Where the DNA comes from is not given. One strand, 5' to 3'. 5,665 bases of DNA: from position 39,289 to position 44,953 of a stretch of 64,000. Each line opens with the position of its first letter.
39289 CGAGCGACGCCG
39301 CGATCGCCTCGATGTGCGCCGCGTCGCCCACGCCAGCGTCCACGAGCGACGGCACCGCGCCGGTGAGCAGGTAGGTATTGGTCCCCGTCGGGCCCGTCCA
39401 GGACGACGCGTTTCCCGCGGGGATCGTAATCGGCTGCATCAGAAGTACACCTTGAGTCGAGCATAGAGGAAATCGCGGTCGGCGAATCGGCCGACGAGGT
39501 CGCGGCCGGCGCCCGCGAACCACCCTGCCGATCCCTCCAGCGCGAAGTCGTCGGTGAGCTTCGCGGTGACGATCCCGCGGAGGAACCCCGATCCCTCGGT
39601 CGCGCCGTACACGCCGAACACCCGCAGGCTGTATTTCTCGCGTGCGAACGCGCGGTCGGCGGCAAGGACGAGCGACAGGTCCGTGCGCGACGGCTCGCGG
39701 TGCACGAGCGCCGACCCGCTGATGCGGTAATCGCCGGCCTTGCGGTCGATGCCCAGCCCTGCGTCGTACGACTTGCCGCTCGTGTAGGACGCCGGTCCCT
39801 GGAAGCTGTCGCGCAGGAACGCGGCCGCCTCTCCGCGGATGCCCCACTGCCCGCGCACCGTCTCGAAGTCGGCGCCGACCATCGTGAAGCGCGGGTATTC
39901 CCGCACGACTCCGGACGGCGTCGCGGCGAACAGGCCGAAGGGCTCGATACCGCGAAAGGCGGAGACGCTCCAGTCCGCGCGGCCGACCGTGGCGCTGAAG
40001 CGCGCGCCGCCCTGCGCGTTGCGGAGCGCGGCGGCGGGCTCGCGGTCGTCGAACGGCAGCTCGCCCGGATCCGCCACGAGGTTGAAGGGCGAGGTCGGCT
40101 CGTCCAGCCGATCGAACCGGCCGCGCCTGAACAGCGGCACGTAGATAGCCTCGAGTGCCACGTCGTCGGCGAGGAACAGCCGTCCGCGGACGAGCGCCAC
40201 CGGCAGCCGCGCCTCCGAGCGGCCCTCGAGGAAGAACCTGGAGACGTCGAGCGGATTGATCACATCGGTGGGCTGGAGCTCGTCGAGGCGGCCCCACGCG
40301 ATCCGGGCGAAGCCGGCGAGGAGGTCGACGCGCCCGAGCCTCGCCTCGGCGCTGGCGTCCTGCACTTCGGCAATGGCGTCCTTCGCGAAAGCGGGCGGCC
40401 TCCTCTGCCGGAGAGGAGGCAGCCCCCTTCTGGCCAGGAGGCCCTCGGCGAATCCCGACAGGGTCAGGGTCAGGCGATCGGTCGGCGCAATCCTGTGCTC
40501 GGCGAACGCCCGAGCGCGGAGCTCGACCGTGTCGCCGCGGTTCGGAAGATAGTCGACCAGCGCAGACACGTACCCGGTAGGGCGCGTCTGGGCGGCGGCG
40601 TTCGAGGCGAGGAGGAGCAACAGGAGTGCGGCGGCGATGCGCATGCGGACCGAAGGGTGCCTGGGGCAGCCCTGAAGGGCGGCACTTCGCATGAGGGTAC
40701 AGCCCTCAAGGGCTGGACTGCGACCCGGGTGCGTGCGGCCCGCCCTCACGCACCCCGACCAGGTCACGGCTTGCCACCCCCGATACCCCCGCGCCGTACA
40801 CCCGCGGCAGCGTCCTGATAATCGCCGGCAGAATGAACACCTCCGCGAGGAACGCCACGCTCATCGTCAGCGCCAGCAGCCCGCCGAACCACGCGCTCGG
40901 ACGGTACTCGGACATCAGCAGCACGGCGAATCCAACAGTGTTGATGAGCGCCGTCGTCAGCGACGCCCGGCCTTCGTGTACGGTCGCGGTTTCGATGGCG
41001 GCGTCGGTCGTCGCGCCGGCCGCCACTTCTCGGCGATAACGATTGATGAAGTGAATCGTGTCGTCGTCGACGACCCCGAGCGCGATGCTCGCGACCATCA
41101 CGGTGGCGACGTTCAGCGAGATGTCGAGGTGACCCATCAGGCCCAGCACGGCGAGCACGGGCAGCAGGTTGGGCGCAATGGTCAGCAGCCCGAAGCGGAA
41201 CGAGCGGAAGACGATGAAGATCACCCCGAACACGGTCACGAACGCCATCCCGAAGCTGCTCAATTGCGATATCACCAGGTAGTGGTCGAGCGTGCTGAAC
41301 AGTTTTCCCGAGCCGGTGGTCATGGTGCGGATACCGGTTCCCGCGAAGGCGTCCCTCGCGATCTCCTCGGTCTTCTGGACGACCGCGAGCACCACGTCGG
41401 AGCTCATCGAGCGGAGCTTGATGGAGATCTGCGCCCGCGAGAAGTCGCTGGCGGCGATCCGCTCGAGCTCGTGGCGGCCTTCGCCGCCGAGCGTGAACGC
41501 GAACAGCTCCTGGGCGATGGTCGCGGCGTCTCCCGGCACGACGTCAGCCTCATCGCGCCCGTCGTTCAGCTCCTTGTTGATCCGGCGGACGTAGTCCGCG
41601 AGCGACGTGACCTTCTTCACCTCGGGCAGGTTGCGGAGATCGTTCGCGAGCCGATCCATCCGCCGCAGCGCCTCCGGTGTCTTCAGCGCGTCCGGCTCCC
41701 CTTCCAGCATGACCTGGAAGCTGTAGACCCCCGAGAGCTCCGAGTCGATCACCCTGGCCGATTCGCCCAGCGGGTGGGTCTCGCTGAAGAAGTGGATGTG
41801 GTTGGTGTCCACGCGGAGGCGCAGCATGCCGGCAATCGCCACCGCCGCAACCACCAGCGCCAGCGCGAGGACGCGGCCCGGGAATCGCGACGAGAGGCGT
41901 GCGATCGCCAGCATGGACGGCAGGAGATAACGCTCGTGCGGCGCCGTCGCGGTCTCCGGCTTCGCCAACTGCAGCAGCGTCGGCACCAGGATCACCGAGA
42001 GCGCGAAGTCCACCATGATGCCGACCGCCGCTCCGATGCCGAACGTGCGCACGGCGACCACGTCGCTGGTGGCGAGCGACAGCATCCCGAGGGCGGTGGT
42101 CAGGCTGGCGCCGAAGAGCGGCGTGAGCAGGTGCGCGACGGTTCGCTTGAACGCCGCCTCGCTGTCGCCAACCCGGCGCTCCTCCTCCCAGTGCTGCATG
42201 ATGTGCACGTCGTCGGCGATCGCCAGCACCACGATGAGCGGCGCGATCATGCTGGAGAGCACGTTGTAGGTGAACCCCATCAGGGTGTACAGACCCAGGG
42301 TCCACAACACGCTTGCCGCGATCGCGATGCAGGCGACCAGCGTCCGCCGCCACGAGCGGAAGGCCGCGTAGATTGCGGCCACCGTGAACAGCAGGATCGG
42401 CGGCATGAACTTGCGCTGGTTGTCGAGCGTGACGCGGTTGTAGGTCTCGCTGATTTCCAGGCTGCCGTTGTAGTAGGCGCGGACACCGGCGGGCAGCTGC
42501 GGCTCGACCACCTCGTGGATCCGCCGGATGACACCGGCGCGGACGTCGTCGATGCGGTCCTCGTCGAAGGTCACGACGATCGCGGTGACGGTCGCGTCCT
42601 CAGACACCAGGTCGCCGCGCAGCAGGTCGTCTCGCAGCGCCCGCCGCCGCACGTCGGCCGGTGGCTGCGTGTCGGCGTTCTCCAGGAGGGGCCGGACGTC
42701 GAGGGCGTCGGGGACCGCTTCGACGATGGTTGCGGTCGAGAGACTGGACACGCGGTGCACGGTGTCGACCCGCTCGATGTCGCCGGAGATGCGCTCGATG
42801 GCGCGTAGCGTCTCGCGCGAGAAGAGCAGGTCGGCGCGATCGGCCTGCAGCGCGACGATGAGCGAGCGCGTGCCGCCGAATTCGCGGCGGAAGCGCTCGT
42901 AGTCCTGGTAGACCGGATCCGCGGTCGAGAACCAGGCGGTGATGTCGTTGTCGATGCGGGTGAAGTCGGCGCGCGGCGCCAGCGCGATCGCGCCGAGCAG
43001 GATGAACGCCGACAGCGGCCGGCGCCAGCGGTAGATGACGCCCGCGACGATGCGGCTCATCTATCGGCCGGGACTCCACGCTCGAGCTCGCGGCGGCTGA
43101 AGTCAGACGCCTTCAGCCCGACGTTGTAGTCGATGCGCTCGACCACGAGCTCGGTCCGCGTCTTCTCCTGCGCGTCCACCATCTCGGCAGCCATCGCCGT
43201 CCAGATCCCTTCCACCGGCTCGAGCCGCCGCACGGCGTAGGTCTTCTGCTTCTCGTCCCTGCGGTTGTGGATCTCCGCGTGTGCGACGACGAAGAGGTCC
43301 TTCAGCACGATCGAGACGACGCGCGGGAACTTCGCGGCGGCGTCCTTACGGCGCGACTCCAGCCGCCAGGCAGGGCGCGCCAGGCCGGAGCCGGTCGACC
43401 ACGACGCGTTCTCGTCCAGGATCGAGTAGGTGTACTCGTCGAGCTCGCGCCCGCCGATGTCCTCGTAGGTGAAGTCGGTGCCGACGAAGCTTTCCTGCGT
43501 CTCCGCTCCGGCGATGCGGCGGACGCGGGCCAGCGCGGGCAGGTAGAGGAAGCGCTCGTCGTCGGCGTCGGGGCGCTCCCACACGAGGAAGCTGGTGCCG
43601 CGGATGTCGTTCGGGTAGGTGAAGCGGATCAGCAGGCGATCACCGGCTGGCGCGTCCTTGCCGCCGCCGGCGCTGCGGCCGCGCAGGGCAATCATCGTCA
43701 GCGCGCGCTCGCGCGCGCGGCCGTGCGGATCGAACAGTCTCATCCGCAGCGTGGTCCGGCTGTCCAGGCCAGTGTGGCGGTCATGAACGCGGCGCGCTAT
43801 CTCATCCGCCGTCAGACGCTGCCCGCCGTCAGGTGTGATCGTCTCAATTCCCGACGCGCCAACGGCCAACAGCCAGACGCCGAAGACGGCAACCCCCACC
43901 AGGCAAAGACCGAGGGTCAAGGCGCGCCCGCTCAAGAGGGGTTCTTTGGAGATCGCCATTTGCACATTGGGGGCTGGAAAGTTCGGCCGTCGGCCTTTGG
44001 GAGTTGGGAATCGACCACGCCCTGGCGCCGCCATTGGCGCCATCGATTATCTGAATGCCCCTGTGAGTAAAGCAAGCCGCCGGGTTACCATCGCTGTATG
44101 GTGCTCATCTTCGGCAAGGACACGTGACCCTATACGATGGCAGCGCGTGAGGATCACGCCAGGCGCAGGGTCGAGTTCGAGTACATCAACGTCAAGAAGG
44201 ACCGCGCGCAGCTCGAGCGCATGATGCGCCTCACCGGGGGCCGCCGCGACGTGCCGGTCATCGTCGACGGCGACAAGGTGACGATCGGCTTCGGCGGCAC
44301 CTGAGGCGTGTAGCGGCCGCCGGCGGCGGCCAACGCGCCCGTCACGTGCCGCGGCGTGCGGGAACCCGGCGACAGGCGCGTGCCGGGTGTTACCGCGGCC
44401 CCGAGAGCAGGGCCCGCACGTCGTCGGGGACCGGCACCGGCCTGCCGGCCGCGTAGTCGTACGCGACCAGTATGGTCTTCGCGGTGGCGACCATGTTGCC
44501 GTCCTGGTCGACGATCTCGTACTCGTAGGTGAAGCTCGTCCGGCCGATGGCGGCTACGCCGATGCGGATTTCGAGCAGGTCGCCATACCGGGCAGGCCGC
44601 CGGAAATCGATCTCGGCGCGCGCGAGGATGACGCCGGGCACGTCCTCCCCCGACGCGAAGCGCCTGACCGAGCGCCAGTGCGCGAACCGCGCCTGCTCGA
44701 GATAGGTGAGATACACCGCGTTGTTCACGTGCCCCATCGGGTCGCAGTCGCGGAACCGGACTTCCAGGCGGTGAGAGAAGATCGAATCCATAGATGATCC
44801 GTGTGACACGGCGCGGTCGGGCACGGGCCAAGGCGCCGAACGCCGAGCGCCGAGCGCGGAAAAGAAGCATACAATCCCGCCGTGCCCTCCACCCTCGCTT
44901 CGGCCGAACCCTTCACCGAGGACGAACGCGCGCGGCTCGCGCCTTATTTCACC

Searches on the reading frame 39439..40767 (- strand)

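Call 50: search_protein_families(library=pfam, proteins=[window:39439-40767:-], max_evalue=0.001)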
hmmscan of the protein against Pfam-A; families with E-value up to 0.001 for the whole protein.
window:39439-40767:- (442 aa): 1 family
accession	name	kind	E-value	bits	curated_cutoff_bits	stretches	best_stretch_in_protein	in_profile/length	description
PF06980.17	DUF1302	-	6.3e-08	32.5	23.2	1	155-323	170-369/541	Protein of unknown function (DUF1302)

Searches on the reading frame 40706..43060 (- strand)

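Call 50: search_protein_families(library=pfam, proteins=[window:40706-43060:-], max_evalue=0.001)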
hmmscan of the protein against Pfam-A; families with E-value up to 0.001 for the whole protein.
window:40706-43060:- (784 aa): 4 families
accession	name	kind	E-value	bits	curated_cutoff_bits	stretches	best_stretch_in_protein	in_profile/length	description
PF03176.21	MMPL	-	2.7e-36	125.6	20.5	2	48-368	7-304/333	MMPL family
PF12349.14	Sterol-sensing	-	4.5e-13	49.8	22.3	1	240-365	9-135/153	Sterol-sensing domain of SREBP cleavage-activation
PF00873.25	ACR_tran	-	2.7e-07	29.2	28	1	604-741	338-475/1021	AcrB/AcrD/AcrF family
PF02460.24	Patched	-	6.6e-07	29.6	23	1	240-363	31-154/156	Patched SSD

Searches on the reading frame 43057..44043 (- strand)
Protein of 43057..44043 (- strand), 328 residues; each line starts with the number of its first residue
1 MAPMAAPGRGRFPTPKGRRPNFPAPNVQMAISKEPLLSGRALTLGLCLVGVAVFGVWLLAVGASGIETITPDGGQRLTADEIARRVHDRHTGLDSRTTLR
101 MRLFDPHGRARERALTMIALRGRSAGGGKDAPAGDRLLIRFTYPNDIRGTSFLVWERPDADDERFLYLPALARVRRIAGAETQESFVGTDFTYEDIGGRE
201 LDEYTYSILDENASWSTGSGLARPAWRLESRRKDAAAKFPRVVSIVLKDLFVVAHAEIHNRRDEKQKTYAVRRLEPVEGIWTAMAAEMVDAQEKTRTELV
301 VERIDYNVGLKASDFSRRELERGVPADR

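Call 50: search_protein_families(library=pfam, proteins=[window:43057-44043:-], max_evalue=0.001)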
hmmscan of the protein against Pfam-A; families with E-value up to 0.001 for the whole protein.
window:43057-44043:- (328 aa): 2 families
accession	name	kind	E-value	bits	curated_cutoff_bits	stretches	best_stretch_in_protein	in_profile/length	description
PF17131.11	LolA_like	-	2.7e-47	161.2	30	1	135-322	3-184/184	Outer membrane lipoprotein-sorting protein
PF07044.18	DUF1329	-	8.6e-05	22.4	23.1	1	137-198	143-209/368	Protein of unknown function (DUF1329)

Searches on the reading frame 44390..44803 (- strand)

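Call 50: search_protein_families(library=pfam, proteins=[window:44390-44803:-], max_evalue=0.001)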
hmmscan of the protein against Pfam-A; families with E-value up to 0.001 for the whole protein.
window:44390-44803:- (137 aa): 4 families
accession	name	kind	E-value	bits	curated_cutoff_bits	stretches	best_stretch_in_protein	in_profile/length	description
PF13279.12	4HBT_2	-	1.3e-26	93.8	25.5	1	15-131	1-120/122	Thioesterase-like superfamily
PF03061.28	4HBT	-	8.1e-19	68.2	20.6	1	23-105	1-78/79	Thioesterase superfamily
PF20791.3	Acyl-ACP_TE_C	-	8.6e-10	39.2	21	1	5-37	4-36/101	Acyl-ACP thioesterase C-terminal domain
PF01643.23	Acyl-ACP_TE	-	2.4e-09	37.4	23.7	1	9-132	4-130/131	Acyl-ACP thioesterase N-terminal domain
